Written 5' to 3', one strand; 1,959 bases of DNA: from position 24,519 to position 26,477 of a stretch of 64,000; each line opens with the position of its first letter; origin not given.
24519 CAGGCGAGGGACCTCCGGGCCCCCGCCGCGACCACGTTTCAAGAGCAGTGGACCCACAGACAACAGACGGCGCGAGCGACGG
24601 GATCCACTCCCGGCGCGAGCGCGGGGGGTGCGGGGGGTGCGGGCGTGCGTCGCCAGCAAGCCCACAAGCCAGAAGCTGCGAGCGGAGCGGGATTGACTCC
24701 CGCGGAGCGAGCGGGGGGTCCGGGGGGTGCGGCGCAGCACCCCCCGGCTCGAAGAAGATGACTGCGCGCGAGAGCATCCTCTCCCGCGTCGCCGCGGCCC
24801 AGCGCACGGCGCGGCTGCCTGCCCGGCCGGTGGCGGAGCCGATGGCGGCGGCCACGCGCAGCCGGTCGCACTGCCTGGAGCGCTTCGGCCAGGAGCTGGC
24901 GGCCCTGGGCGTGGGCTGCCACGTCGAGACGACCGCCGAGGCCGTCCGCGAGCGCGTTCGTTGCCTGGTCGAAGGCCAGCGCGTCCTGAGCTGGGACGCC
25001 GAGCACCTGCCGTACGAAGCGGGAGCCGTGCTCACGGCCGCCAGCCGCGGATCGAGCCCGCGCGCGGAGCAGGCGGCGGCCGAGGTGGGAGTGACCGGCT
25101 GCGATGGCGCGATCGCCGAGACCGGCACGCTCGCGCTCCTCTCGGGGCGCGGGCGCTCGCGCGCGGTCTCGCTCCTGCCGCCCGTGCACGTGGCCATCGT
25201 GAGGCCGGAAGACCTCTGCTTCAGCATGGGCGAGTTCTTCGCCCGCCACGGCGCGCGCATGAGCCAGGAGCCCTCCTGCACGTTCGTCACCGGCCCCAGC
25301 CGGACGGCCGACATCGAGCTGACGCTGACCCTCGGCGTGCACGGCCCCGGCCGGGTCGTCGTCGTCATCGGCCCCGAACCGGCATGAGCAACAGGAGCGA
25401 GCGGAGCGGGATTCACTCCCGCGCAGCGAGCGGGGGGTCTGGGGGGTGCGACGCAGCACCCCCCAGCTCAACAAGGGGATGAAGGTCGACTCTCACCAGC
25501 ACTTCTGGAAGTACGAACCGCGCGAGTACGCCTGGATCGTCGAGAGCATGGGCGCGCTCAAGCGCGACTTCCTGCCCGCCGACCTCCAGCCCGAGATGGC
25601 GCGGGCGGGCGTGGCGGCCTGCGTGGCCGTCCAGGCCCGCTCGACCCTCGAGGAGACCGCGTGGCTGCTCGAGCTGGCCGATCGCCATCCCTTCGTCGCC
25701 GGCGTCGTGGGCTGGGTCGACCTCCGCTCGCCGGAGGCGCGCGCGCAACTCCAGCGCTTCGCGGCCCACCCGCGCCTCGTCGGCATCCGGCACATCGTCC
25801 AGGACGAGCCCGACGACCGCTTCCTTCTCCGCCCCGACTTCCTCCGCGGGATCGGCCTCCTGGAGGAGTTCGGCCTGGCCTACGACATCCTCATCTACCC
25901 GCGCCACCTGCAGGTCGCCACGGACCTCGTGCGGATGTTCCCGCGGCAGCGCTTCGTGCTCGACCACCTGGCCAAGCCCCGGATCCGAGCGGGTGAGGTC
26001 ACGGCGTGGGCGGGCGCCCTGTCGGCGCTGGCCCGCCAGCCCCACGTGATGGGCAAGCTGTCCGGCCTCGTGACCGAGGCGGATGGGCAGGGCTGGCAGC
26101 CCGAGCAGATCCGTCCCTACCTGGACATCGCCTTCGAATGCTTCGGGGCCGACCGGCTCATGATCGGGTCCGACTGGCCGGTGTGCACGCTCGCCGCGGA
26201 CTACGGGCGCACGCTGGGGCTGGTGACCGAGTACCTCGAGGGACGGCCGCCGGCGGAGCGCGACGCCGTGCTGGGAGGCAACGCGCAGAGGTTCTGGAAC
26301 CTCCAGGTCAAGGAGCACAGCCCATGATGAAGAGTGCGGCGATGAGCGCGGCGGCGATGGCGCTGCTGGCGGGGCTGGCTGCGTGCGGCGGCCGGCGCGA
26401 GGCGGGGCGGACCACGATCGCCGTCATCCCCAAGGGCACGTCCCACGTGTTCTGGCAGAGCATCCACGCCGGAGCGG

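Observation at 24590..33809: Unrecognised ~77-bp double-hairpin repeat family confined to intergenic gaps of the sugar-catabolism locus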

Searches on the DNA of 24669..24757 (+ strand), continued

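Call 61: search_rna_families(sources=[L014, L032, L033, L099, L040, L004, L013, L073, L086, L011, L028, L093, L053], threshold=gathering)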
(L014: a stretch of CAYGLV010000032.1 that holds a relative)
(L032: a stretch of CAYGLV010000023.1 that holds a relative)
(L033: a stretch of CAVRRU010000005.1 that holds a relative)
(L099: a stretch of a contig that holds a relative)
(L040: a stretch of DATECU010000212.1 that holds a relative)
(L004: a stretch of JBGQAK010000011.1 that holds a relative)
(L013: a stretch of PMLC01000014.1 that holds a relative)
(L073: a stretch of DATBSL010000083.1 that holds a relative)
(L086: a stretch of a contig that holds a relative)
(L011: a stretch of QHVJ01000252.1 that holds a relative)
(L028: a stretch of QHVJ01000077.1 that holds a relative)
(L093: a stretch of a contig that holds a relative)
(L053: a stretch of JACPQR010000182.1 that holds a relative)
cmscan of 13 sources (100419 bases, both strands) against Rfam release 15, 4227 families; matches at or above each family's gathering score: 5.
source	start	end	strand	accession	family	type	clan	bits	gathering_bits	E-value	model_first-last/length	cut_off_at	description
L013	5602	5954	+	RF00023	tmRNA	Gene;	CL00001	161.6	47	1e-63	1-374/374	no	transfer-messenger RNA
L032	7760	7832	-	RF00005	tRNA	Gene; tRNA;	CL00001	70.7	29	3.2e-13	1-71/71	no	tRNA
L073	165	237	+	RF00005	tRNA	Gene; tRNA;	CL00001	69.1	29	8.6e-13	1-71/71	no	tRNA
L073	2069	2141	+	RF00005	tRNA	Gene; tRNA;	CL00001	68.4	29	1.3e-12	1-71/71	no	tRNA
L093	6636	6717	+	RF00005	tRNA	Gene; tRNA;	CL00001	52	29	4.3e-08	1-71/71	no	tRNA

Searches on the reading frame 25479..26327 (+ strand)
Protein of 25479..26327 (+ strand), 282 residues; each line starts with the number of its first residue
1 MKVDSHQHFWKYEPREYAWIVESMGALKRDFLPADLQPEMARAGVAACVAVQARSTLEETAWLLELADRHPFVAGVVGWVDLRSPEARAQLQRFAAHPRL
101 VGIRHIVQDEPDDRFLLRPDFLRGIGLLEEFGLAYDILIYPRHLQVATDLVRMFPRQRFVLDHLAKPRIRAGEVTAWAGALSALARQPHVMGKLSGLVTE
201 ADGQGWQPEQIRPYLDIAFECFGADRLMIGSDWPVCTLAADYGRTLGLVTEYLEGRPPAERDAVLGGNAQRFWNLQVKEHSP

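Call 30: find_related_loci(query=window:25479-26327:+, collection=metagenome_contigs, flank=10000)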
Query window:25479-26327:+ (282 aa) in metagenome_contigs; peptide patterns used: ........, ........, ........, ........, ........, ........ (x = any residue, [..] = any of these).
432 stretches matched a pattern; 290 encode a relative of the query (tblastn E <= 1e-3); the best 80 are kept; 80 distinct loci.
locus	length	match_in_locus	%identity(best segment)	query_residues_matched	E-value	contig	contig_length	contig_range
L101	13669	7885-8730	100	1-282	0e+0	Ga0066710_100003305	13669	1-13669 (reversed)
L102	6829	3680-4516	75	3-281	4e-140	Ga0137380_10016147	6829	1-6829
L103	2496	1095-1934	74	2-281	9e-146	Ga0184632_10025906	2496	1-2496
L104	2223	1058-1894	73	1-279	7e-147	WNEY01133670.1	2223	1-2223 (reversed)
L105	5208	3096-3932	72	1-279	3e-136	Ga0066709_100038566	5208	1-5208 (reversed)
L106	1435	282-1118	71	1-279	4e-144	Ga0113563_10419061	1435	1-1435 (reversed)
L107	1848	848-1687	61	1-280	1e-128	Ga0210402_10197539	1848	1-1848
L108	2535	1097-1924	66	1-276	1e-125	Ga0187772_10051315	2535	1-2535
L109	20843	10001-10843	64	1-281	2e-119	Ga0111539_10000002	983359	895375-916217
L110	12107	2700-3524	65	1-275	4e-118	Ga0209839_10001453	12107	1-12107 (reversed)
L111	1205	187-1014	59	1-276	4e-123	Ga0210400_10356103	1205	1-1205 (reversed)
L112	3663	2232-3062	60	1-278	3e-114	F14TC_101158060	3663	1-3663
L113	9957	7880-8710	64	1-276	7e-110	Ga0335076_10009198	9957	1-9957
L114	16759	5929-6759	64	1-276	7e-110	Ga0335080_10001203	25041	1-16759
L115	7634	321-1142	58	2-275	8e-108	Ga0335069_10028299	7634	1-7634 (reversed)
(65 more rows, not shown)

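Call 68: find_encoding_contigs(protein=window:25479-26327:+, flank=10000, max_places=4)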
Protein window:25479-26327:+ (282 aa): no gene with exactly this product is on record in the collection.
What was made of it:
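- Tried and rejected: Exact-sequence look-up of the amidohydrolase: failed, probably because the database gene call uses a different start codon (call 68).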
